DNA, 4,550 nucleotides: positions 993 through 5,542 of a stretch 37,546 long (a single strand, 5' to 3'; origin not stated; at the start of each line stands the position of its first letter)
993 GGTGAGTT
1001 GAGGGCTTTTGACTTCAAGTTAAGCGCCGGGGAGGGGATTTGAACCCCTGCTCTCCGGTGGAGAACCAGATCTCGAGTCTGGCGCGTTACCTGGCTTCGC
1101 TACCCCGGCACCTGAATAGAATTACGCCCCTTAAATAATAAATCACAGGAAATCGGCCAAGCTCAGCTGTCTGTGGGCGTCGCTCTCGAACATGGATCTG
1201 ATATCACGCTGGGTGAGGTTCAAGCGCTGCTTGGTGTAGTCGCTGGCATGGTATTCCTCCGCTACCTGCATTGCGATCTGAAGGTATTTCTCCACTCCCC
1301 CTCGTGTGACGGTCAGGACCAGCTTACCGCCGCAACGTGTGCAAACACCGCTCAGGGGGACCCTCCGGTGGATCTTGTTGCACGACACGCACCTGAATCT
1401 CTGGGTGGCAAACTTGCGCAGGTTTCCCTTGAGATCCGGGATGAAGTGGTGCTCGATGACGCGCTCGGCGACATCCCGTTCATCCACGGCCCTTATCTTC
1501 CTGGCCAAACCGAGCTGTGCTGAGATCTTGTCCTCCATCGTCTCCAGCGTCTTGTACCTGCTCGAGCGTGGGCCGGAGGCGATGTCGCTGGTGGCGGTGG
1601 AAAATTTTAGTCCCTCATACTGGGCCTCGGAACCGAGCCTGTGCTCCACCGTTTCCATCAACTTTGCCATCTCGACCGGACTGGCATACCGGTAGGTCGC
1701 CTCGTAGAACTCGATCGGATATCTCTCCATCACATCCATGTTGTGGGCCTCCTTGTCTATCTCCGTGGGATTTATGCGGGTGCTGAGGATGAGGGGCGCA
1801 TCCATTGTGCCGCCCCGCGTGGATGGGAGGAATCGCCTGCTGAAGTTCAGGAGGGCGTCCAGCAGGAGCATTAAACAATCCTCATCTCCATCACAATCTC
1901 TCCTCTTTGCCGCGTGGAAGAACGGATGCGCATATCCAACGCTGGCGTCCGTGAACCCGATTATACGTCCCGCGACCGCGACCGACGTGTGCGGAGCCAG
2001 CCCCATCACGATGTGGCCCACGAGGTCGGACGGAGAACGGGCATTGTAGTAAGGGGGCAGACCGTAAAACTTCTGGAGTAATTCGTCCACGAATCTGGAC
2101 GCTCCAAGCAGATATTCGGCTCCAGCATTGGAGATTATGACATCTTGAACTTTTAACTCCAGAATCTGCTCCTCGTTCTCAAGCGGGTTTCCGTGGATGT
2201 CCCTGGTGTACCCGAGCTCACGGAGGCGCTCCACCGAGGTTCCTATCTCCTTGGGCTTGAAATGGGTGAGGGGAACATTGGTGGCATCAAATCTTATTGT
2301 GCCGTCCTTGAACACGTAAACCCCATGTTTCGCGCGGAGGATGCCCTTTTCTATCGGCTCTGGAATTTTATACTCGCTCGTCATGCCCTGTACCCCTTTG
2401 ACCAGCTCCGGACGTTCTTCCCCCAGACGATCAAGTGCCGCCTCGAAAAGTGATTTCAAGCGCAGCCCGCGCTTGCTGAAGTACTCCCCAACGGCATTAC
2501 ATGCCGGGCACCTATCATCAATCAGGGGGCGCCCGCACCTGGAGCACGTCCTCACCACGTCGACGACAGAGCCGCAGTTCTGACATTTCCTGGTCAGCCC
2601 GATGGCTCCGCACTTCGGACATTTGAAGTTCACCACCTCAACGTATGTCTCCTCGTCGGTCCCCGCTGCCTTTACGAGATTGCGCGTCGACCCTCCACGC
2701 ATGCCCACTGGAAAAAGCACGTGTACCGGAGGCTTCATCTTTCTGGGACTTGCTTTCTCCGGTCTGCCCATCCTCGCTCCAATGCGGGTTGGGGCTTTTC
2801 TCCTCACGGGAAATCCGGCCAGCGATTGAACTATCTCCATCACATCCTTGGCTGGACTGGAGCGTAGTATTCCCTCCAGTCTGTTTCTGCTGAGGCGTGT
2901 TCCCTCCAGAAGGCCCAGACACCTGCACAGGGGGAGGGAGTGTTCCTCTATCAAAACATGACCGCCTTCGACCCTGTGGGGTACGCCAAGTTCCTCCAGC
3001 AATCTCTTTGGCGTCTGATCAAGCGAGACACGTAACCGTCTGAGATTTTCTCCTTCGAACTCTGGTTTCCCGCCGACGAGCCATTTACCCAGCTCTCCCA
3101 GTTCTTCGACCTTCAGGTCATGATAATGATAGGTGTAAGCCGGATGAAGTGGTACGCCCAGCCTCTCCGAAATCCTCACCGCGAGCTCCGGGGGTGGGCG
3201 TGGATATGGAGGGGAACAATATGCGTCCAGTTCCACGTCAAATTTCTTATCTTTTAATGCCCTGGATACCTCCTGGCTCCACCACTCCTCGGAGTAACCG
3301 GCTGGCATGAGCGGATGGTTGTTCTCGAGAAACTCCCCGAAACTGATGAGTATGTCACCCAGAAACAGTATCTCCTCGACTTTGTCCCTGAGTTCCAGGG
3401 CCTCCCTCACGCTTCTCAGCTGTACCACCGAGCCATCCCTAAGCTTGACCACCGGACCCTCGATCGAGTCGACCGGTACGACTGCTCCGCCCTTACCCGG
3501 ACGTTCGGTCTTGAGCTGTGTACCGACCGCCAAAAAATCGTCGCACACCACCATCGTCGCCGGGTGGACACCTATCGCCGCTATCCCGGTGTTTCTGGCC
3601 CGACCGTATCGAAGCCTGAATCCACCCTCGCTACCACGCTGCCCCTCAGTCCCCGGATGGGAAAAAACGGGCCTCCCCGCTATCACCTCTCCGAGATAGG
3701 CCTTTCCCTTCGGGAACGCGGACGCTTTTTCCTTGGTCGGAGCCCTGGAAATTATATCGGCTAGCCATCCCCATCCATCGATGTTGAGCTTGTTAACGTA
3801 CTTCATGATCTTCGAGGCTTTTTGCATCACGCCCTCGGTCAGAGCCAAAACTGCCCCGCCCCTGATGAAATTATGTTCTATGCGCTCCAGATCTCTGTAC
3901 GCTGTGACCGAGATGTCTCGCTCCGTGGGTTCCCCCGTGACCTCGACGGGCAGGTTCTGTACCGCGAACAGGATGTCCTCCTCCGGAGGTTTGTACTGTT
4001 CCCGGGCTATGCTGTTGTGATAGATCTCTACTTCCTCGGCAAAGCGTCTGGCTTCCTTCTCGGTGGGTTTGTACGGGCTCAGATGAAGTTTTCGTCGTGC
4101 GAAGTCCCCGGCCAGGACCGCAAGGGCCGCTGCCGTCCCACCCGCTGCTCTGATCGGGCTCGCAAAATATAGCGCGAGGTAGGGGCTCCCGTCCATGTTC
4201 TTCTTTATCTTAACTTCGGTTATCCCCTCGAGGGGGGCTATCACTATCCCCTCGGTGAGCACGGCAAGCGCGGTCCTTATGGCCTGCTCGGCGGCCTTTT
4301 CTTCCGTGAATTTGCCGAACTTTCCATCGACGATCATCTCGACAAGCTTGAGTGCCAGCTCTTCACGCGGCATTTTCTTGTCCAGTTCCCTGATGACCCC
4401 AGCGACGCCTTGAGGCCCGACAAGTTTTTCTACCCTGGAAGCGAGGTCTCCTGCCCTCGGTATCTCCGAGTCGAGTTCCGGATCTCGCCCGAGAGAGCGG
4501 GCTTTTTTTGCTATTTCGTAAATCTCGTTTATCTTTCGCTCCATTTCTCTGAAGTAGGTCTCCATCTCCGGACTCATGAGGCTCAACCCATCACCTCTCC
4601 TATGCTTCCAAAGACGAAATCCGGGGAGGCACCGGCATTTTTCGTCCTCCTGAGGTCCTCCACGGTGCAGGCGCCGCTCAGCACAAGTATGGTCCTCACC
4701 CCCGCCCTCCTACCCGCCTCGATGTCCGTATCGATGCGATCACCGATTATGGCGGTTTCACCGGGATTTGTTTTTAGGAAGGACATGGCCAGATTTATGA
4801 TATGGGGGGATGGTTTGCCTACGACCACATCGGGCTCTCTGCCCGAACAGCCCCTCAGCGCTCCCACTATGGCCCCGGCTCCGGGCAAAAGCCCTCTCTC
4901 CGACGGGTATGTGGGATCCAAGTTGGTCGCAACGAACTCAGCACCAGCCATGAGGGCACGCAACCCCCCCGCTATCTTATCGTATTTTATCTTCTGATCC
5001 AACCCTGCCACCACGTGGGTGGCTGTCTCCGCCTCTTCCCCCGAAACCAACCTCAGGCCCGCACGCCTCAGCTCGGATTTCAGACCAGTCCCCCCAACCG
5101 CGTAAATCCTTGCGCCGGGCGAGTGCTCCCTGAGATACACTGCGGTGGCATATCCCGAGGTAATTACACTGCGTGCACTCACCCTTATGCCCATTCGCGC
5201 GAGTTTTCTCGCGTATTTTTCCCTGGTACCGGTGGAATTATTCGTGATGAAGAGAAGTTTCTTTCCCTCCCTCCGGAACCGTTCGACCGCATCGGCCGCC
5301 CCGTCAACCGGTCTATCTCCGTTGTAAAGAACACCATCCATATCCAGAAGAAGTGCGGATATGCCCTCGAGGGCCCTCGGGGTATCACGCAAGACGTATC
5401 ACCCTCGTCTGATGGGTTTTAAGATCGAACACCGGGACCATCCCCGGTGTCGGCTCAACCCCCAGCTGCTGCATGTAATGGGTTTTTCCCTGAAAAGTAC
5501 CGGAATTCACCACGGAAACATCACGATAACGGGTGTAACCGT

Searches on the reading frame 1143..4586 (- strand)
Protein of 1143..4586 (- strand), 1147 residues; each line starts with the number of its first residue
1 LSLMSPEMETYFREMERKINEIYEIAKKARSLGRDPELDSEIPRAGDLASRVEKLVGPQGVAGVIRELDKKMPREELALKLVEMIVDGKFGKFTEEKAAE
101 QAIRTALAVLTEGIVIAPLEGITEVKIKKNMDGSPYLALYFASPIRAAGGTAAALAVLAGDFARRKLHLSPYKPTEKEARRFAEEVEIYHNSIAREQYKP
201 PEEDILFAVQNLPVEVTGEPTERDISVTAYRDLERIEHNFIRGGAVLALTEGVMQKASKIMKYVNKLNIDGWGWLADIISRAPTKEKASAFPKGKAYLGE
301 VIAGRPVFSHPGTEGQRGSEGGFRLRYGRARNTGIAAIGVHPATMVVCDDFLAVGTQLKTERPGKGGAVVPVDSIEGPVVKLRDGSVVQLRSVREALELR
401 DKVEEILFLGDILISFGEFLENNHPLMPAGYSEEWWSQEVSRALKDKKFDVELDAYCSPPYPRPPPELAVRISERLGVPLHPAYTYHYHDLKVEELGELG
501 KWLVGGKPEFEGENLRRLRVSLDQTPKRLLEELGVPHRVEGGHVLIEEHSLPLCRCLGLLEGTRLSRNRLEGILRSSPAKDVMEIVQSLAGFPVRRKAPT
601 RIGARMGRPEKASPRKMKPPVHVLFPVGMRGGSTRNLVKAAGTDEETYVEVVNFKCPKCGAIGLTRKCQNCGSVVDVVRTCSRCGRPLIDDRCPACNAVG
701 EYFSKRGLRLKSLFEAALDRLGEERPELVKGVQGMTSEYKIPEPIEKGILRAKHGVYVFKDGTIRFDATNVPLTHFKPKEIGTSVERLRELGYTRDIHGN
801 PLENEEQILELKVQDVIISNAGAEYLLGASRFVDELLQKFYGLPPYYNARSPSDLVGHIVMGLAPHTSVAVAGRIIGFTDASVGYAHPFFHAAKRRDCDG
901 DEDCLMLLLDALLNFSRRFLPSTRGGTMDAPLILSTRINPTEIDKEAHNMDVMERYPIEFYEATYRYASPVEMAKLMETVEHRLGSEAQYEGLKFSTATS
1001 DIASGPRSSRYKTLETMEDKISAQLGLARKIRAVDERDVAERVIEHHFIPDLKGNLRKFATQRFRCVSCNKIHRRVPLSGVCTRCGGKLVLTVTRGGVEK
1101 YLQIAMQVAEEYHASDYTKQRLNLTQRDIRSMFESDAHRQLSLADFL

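Call 8: search_protein_families(library=pfam, proteins=[window:1143-4586:-], max_evalue=0.001)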
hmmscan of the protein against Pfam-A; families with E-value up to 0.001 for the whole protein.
window:1143-4586:- (1147 aa): 5 families
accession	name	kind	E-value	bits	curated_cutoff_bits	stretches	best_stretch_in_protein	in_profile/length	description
PF24846.1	PolC_DP2_cat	-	3e-149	496.4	24.3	1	724-1020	3-299/299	DNA polymerase II large subunit DP2, catalytic domain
PF24844.1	PolC_DP2_central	-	2.7e-131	438.3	24.3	1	290-686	7-368/372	DNA polymerase II large subunit DP2, central domain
PF03833.19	PolC_DP2_N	-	6.4e-104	347.3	24.3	1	11-280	2-270/271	DNA polymerase II large subunit DP2, N-terminal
PF07191.17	Zn_ribbon_6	-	1e-06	29.1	25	1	655-712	2-60/67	Double zinc ribbon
PF22912.2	zf-DPOE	-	6.3e-05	23.5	21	1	1061-1113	2-52/58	Zinc finger domain of DNA polymerase-epsilon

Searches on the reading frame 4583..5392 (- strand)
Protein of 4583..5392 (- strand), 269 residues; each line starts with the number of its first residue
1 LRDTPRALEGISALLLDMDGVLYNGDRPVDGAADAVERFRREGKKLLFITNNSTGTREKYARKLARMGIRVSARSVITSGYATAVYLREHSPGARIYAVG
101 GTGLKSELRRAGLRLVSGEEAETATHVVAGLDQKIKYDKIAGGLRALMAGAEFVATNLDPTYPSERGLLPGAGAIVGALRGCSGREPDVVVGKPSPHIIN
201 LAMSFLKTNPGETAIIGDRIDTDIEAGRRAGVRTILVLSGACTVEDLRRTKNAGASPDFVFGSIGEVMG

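Call 8: search_protein_families(library=pfam, proteins=[window:4583-5392:-], max_evalue=0.001)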
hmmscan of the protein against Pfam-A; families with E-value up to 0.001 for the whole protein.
window:4583-5392:- (269 aa): 5 families
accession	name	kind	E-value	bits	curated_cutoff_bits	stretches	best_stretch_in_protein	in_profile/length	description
PF13344.12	Hydrolase_6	-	1.3e-30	105.9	27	1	15-113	2-100/101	Haloacid dehalogenase-like hydrolase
PF13242.12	Hydrolase_like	-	6.8e-20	71.2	22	1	191-266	2-74/75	HAD-hyrolase-like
PF00702.32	Hydrolase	-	6e-16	59.8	26.4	1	11-231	1-191/191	haloacid dehalogenase-like hydrolase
PF13419.12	HAD_2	-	2.1e-10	41.4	23.8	1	188-237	130-178/178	Haloacid dehalogenase-like hydrolase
PF09419.16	PGP_phosphatase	-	0.00068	19.7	20.4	0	205-237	126-163/168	Mitochondrial PGP phosphatase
